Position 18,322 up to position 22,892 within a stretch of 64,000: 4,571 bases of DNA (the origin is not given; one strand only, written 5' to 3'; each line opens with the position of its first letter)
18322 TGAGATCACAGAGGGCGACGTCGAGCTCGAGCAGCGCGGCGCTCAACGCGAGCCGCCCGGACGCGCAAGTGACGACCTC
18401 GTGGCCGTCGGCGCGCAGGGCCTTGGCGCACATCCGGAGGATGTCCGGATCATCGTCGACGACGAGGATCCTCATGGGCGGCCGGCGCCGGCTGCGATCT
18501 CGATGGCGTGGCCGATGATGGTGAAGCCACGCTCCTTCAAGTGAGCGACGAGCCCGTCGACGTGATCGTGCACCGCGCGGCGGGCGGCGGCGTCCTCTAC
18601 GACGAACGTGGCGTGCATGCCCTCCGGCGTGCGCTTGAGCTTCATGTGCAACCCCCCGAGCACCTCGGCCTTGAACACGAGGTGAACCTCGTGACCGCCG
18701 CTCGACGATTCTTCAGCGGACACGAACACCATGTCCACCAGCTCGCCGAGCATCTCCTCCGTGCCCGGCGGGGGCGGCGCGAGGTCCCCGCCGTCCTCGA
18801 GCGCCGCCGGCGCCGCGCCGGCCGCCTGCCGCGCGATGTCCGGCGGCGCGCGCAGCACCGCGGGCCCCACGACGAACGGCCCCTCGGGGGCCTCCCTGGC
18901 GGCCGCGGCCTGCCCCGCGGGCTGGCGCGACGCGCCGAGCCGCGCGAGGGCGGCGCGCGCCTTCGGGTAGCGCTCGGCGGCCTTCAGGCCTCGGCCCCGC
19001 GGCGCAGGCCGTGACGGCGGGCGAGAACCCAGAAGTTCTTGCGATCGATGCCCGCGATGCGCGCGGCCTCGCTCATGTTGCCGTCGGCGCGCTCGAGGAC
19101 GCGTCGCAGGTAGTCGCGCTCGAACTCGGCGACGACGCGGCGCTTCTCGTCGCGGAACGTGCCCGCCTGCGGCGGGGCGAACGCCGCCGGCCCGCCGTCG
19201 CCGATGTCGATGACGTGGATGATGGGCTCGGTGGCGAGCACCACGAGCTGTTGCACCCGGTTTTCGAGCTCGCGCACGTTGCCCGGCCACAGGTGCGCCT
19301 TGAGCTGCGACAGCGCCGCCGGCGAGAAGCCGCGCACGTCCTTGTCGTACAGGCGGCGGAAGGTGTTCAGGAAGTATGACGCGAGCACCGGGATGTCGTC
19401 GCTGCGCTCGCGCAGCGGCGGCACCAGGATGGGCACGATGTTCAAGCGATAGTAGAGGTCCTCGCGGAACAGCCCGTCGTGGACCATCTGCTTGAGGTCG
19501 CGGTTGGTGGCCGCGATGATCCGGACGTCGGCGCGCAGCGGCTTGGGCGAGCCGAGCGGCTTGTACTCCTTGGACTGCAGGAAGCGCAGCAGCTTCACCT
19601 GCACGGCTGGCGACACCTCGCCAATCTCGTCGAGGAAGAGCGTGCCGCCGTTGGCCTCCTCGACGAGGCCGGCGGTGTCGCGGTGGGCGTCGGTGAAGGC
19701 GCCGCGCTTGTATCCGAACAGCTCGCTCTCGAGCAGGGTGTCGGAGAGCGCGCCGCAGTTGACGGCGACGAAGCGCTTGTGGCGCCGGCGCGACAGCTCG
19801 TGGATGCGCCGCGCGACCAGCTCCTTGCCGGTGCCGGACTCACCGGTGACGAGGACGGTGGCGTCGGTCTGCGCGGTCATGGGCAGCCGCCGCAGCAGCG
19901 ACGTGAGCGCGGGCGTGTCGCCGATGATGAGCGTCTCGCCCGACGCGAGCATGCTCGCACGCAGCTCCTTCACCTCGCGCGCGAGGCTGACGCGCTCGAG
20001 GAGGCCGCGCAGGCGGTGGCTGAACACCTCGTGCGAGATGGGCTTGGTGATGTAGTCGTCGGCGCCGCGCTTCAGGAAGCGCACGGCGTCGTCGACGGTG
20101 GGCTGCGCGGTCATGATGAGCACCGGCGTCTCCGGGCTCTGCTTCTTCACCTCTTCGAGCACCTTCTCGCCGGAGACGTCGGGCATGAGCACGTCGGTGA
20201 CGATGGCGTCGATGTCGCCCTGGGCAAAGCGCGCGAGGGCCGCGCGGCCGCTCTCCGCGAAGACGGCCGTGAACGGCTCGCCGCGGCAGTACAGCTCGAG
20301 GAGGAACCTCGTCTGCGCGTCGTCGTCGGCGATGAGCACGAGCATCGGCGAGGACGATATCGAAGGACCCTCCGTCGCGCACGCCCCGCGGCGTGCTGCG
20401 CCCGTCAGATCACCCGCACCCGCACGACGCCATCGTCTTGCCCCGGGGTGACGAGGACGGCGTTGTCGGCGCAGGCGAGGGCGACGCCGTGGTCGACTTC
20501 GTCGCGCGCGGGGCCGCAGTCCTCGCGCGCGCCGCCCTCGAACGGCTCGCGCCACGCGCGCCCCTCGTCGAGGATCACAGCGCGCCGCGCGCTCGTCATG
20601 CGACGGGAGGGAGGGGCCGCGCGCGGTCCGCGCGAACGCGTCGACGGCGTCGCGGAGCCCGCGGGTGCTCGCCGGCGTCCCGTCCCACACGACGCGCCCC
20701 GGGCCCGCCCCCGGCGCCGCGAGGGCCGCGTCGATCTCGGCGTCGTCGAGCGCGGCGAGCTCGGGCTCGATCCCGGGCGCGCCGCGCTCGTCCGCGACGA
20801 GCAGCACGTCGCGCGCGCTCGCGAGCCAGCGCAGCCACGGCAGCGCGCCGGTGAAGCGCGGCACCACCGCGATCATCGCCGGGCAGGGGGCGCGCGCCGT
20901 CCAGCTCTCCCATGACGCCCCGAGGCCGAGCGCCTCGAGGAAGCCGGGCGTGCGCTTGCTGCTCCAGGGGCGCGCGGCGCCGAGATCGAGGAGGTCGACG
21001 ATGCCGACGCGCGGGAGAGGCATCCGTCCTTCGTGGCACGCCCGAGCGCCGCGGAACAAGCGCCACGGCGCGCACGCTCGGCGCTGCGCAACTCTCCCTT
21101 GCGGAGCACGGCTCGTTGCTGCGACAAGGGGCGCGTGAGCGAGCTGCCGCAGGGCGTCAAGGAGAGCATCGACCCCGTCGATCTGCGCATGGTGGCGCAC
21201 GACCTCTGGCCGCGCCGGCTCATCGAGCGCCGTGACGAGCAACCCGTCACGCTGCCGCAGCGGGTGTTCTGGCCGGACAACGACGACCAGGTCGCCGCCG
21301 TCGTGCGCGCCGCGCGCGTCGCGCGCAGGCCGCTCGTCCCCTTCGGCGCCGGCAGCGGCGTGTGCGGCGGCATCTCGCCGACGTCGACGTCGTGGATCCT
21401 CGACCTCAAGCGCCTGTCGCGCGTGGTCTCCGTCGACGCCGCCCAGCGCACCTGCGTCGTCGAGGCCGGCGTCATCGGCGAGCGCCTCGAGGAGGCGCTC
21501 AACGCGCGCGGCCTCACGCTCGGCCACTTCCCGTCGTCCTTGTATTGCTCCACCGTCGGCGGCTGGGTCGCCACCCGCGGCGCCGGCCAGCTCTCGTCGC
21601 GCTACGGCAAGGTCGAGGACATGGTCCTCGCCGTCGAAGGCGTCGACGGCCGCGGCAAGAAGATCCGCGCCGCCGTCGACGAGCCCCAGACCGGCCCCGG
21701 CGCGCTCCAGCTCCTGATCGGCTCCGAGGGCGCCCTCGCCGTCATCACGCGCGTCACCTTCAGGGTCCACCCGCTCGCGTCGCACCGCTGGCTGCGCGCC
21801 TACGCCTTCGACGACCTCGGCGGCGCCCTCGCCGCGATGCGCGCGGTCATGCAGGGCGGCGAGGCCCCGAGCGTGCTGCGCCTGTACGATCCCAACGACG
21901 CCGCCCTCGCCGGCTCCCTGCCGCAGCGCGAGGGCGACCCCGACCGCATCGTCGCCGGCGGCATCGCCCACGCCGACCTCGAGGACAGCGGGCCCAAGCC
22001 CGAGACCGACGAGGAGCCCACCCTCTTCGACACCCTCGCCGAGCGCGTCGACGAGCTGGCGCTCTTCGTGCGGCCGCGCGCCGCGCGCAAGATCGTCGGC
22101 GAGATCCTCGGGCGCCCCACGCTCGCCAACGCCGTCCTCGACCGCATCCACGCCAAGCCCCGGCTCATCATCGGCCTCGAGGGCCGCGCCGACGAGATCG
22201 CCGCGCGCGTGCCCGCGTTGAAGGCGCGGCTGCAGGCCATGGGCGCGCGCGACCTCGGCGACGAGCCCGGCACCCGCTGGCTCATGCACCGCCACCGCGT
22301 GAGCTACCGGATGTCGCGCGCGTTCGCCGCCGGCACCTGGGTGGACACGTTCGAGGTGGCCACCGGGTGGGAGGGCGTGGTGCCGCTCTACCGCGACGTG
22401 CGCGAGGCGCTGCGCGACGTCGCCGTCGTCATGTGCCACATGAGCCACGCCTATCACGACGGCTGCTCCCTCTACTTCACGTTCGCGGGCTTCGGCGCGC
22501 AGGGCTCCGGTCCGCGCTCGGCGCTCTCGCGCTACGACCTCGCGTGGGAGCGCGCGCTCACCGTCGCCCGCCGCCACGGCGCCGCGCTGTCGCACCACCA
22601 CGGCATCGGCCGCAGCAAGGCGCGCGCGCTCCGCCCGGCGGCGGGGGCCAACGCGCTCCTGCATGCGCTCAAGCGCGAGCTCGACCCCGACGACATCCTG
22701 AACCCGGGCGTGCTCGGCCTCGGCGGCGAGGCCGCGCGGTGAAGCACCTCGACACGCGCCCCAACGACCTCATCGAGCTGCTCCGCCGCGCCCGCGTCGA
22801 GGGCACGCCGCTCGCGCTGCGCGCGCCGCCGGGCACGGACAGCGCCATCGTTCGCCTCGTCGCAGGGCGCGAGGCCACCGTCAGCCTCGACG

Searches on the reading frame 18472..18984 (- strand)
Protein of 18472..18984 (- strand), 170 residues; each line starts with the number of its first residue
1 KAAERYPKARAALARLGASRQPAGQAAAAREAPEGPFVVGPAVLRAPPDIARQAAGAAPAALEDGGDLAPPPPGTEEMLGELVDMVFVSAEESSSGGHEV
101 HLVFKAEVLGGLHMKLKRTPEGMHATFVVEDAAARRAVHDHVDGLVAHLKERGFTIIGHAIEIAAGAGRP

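Call 26: find_related_loci(query=A2, collection=metagenome_contigs, flank=6000)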
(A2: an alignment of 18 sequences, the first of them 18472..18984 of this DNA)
Query A2 (170 aa) in metagenome_contigs; peptide patterns used: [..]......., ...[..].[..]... (x = any residue, [..] = any of these).
203 stretches matched a pattern; 13 encode a relative of the query (tblastn E <= 1e-3); 13 distinct loci.
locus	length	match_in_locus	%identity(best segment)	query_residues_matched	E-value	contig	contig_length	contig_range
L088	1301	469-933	58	3-164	2e-50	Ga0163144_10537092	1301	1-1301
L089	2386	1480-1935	65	3-165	4e-49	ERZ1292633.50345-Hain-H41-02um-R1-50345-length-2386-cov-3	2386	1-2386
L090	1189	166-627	49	1-163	4e-45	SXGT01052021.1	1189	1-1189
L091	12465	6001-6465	47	1-163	3e-40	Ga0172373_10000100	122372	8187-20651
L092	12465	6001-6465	47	1-163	3e-40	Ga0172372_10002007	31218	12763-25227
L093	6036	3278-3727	49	6-164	7e-39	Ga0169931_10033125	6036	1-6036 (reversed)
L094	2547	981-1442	45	1-164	2e-38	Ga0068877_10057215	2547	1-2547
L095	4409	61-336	77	75-165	2e-36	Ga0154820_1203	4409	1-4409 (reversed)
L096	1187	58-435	48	36-164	6e-33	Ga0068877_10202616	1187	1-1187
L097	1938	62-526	51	4-164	3e-31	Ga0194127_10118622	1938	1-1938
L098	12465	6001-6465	51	4-164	4e-31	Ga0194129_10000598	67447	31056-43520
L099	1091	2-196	74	101-165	2e-27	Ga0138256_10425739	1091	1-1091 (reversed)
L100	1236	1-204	75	98-165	8e-24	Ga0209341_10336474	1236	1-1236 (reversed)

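Call 29: search_solved_structures(query=A2, max_evalue=10, show_alignments=2)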
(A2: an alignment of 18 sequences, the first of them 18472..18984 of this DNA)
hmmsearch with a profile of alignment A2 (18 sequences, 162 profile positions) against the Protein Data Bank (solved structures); distinct sequences matched with E-value up to 10: 0.

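Call 30: search_protein_families(library=pfam, proteins=[window:18472-18984:-], max_evalue=1)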
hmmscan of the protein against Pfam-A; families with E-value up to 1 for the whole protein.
window:18472-18984:- (170 aa): 2 families
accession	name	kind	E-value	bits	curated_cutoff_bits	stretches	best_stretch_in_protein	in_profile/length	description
PF02120.21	Flg_hook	-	1.7e-08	34.6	29.8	1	92-160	7-75/85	Flagellar hook-length control protein FliK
PF09483.15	HpaP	-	0.00017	22.1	23.8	1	90-153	15-79/90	Type III secretion protein (HpaP)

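Call 41: predict_structure(alignment_id=A2)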
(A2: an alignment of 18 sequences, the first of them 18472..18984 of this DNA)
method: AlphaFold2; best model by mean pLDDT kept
length: 170 residues; sequences in the alignment: 18
mean_pLDDT: 70.4   pTM: 0.47
mean pLDDT of the five models: 70.4, 69.2, 68.6, 68.6, 67.1
residues with pLDDT >= 90: 31; 70-90: 51; 50-70: 60; < 50: 28
segments of 3 or more residues with pLDDT < 50: 25-28, 52-72
pLDDT, mean of each block of 10 residues (from residue 1): 73 82 54 61 62 47 44 53 59 71 65 86 92 89 91 93 74
secondary structure, 60 per line:
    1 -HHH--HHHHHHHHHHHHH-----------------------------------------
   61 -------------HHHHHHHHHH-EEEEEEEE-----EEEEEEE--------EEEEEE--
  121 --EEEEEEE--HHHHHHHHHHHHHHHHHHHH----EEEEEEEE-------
elements in order: H7-19 H74-83 E85-92 E98-104 E113-118 E123-129 H132-151 E156-163

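Call 45: fold_search(model_id=the predicted structure, library=pdb)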
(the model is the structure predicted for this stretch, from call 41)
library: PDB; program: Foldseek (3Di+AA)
matches with E <= 10: 922; with E <= 0.001: 0
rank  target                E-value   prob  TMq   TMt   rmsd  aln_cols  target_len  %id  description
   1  5cuk                  1.5e-02  1.00  0.35  0.59   5.8        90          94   10  Crystal structure of the PscP SS domain (released 2015-12-02)
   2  2rrl_MODEL_1_A        4.0e-02  0.87  0.30  0.30  10.3       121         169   16  Solution structure of the C-terminal domain of the FliK (released 2011-05-18)
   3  6i4j_G                7.2e-02  0.82  0.22  0.30   4.5        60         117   15  Crystal Structure of Plasmodium falciparum actin I (F54Y mutant) in the Mg-ADP state (released 2019-06-26)
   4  3fg6_C                1.0e-01  0.84  0.24  0.15   3.5        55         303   18  Structure of the C-terminus of Adseverin (released 2009-08-11)
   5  3fg6_A                1.2e-01  0.82  0.24  0.15   3.6        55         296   18  Structure of the C-terminus of Adseverin (released 2009-08-11)
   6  7dtn_A                1.2e-01  0.33  0.20  0.17   6.4        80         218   16  Crystal structure of metallo-beta-lactamase IMP-1 mutant (D120E) in complex with citrate. (released 2021-08-04)
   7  5muz_A                1.3e-01  0.47  0.26  0.37   5.7        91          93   14  Structure of a C-terminal domain of a reptarenavirus L protein (released 2017-05-17)
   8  5ev6_C                1.4e-01  0.30  0.20  0.17   6.6        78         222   15  Crystal structure of the native, di-zinc metallo-beta-lactamase IMP-1 (released 2016-06-01)
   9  5ev8_C                1.4e-01  0.30  0.20  0.17   6.5        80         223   16  Crystal structure of the metallo-beta-lactamase IMP-1 in complex with the bisthiazolidine inhibitor D-CS319 (released 2016-06-01)
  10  6r79_B                1.5e-01  0.54  0.23  0.19   5.8        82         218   21  Structure of IMP-13 metallo-beta-lactamase in apo form (loop open) (released 2020-04-01)
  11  5muz_B                1.5e-01  0.47  0.26  0.37   5.8        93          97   13  Structure of a C-terminal domain of a reptarenavirus L protein (released 2017-05-17)
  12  2ynt_B                1.5e-01  0.30  0.20  0.17   6.5        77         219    9  GIM-1-3Mol native. Crystal structures of Pseudomonas aeruginosa GIM- 1: active site plasticity in metallo-beta-lactama (released 2013-07-24)
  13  1p8x_C                1.6e-01  0.80  0.28  0.16   4.8        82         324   13  The Calcium-Activated C-terminal half of gelsolin (released 2003-10-14)
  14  5hh4_C                1.6e-01  0.28  0.20  0.17   6.6        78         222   15  Crystal structure of metallo-beta-lactamase IMP-1 in complex with a phosphonate-based inhibitor (released 2017-01-18)
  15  3fg6_H                1.7e-01  0.75  0.24  0.15   3.5        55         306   18  Structure of the C-terminus of Adseverin (released 2009-08-11)
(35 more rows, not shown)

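Call 52: find_homologous_proteins(query=A2, max_evalue=0.001)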
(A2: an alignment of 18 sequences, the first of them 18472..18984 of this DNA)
Query A2 (18 sequences) (170 aa, profile of the alignment): 113 proteins with E <= 0.001 among 8000 candidates.
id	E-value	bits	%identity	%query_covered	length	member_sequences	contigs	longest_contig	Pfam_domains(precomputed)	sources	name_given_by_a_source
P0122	1.0e-69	252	65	84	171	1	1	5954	PF02120.22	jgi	jgi:flagellar hook-length control protein FliK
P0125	2.9e-69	250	59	100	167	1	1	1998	PF02120.22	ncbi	-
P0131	1.9e-68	248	59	100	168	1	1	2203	PF02120.22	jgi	jgi:hypothetical protein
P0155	8.6e-67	242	59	96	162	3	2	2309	PF02120.22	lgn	-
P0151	8.7e-67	242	57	96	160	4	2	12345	PF02120.22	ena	-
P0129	1.3e-66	242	58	98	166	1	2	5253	PF02120.22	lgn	-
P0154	1.4e-66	241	55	98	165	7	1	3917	PF02120.22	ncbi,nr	ncbi:MAG: flagellar hook-length control protein FliK [Deltaproteobacteria bacterium]|nr:flagellar ho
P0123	2.0e-66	241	65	96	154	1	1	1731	PF02120.22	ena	-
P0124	8.7e-66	239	68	76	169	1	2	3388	PF02120.22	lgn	-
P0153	1.2e-65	238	57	97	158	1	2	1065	PF02120.22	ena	-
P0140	2.3e-65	237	54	96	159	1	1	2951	PF02120.22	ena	-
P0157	3.2e-65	237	58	95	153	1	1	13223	PF02120.22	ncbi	-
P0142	3.4e-65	237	62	96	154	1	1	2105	PF02120.22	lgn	-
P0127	7.3e-65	236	64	96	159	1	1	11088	PF02120.22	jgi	jgi:hypothetical protein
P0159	1.3e-64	235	59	95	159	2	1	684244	PF02120.22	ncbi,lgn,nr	ncbi:MAG: flagellar hook-length control protein FliK [Deltaproteobacteria bacterium]|nr:flagellar ho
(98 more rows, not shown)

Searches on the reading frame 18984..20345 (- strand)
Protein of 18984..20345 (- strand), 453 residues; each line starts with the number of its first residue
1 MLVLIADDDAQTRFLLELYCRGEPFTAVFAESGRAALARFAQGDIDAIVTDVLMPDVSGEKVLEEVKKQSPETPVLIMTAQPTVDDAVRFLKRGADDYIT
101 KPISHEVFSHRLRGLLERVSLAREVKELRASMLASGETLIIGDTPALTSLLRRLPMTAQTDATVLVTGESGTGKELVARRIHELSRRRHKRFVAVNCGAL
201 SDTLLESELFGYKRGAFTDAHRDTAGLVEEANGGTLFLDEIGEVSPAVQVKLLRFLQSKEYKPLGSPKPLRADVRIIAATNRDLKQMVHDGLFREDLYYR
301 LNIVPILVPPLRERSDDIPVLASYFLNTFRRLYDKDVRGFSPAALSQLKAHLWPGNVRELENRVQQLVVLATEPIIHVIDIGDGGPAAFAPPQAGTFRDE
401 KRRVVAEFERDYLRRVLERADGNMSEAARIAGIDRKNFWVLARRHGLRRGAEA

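Call 4: search_protein_families(library=pfam, proteins=[window:18984-20345:-], max_evalue=1)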
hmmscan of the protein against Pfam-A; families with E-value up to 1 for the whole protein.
window:18984-20345:- (453 aa): 16 families
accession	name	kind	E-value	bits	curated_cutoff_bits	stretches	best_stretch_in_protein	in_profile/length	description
PF00158.32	Sigma54_activat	-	2.7e-69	232.6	20.2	1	140-306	1-167/168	Sigma-54 interaction domain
PF00072.30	Response_reg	-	1.7e-24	86.5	30.2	1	3-111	1-109/111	Response regulator receiver domain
PF25601.1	AAA_lid_14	-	1.3e-21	76.7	27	1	312-381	1-70/87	AAA+ ATPase lid domain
PF14532.12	Sigma54_activ_2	-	1.9e-20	73.9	25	1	141-311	1-138/138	Sigma-54 interaction domain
PF07728.20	AAA_5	-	6e-10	39.7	22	1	164-282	2-123/139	AAA domain (dynein-related subfamily)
PF02954.25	HTH_8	-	7.3e-08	32.5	22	1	405-439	2-36/42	Bacterial regulatory protein, Fis family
PF00004.35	AAA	-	2.9e-06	28.2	21.2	1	164-288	1-114/131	ATPase family associated with various cellular activities (AAA)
PF13191.12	AAA_16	-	0.00021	22.3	32.6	1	147-209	12-78/167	AAA ATPase domain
PF01078.27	Mg_chelatase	-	0.00047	20.1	20.3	0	155-184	16-45/207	Magnesium chelatase, subunit ChlI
PF13401.12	AAA_22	-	0.0017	19.1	27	1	160-201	4-45/130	AAA domain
PF07724.20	AAA_2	-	0.0017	18.9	27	1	162-256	4-99/166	AAA domain (Cdc48 subfamily)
PF04413.22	Glycos_transf_N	-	0.021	14.8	23.9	0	142-185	27-67/179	3-Deoxy-D-manno-octulosonic-acid transferase (kdotransferase)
PF13245.12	AAA_19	-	0.048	14.3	25.1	1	158-257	8-115/134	AAA domain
PF20030.5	bpMoxR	-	0.062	12.8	27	1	158-273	28-138/205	MoxR domain in the MoxR-vWA-beta-propeller ternary systems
PF18844.6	baeRF_family2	-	0.21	12.1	26.9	1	139-191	80-134/149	Bacterial archaeo-eukaryotic release factor family 2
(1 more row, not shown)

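Call 5: search_protein_families(library=ncbifam, proteins=[window:18984-20345:-], max_evalue=1)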
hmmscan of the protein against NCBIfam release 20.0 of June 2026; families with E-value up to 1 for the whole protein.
window:18984-20345:- (453 aa): 124 families (the best 25 are shown)
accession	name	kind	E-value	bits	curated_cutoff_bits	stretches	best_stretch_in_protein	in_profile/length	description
NF008469.0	PRK11361.1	equivalog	1.9e-117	392.8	714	1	3-438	7-447/461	acetoacetate metabolism transcriptional regulator AtoC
TIGR01818.1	ntrC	equivalog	1.5e-114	383.4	558.6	1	3-420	1-414/463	nitrogen regulation protein NR(I)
TIGR02915.1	PEP_resp_reg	equivalog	4.3e-111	371.9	502.6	1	4-448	2-445/445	PEP-CTERM-box response regulator transcription factor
NF011695.0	PRK15115.1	equivalog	3e-109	365.8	763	1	3-447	9-438/445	two-component system response regulator GlrR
NF007689.0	PRK10365.1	equivalog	3e-109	365.7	760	1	3-438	8-435/441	sigma-54-dependent response regulator transcription factor ZraR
TIGR01817.1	nifA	equivalog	2.9e-99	333.3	528.85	1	83-381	137-438/534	nif-specific transcriptional activator NifA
NF003451.0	PRK05022.1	equivalog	2.6e-96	323.4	476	1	132-448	184-511/512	nitric oxide reductase transcriptional regulator NorR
NF038308.1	RNA_repair_RtcR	equivalog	6e-95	319.1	650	1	115-378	157-429/530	RNA repair transcriptional activator RtcR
NF051870.1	NAssimRespRegNtrX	equivalog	5.7e-94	315.5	600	1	3-436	4-441/452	nitrogen assimilation response regulator NtrX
NF041946.1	LuxO_transreg_Vib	equivalog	5.9e-92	308.9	800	1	30-374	26-369/463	quorum-sensing sigma-54 dependent transcriptional regulator LuxO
NF041552.1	TF_PrdR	equivalog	2.8e-90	303.3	795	1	109-437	241-568/577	sigma-54 dependent transcriptional regulator PrdR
NF008176.1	PRK10923.1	equivalog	7.9e-89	298.4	620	1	3-380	6-380/469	nitrogen regulation protein NR(I)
NF050807.1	TransRegFlbDCaul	equivalog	7.2e-87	292.1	750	1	46-434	47-427/454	sigma-54-dependent transcriptional regulator FlbD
NF049963.1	RespRegFlgRCampy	domain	8.2e-84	281.9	750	1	1-437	1-419/429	fla regulon two-component system response regulator FlgR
TIGR02329.1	propionate_PrpR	equivalog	2.7e-80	270.5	499.2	1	140-439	214-521/526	propionate catabolism operon regulatory protein PrpR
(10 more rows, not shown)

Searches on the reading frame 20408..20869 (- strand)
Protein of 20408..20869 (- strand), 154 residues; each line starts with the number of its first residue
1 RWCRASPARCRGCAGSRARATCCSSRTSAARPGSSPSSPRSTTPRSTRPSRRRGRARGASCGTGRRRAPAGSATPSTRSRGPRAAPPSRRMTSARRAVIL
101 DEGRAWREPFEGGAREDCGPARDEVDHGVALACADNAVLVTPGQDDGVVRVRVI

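Call 30: search_protein_families(library=pfam, proteins=[window:20408-20869:-], max_evalue=1)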
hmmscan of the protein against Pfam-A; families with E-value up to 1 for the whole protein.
seq(154 aa): 0 families

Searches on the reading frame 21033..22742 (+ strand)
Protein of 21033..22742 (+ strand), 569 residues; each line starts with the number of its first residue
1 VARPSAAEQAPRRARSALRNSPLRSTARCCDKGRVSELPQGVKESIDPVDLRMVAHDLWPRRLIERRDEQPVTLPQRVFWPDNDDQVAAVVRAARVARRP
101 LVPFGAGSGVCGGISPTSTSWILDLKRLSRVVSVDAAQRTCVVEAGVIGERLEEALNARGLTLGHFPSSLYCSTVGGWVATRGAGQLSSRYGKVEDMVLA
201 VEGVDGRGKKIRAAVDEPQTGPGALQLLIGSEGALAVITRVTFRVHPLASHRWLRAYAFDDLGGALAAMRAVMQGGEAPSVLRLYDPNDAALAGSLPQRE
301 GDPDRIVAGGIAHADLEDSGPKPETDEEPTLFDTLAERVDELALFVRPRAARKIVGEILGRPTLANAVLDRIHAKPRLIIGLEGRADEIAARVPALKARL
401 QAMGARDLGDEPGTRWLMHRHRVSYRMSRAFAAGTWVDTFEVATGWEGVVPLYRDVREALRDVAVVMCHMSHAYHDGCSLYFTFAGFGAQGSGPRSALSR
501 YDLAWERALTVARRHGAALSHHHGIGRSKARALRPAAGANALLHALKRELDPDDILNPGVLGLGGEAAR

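Call 30: search_protein_families(library=pfam, proteins=[window:21033-22742:+], max_evalue=1)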
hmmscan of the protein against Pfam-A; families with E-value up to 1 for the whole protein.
window:21033-22742:+ (569 aa): 2 families
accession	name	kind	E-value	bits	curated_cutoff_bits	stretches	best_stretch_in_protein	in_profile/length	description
PF01565.28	FAD_binding_4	-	7.1e-37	126.6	26.4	1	75-212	1-137/139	FAD binding domain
PF02913.24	FAD-oxidase_C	-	1.7e-30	107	21.2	2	375-559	61-246/248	FAD linked oxidases, C-terminal domain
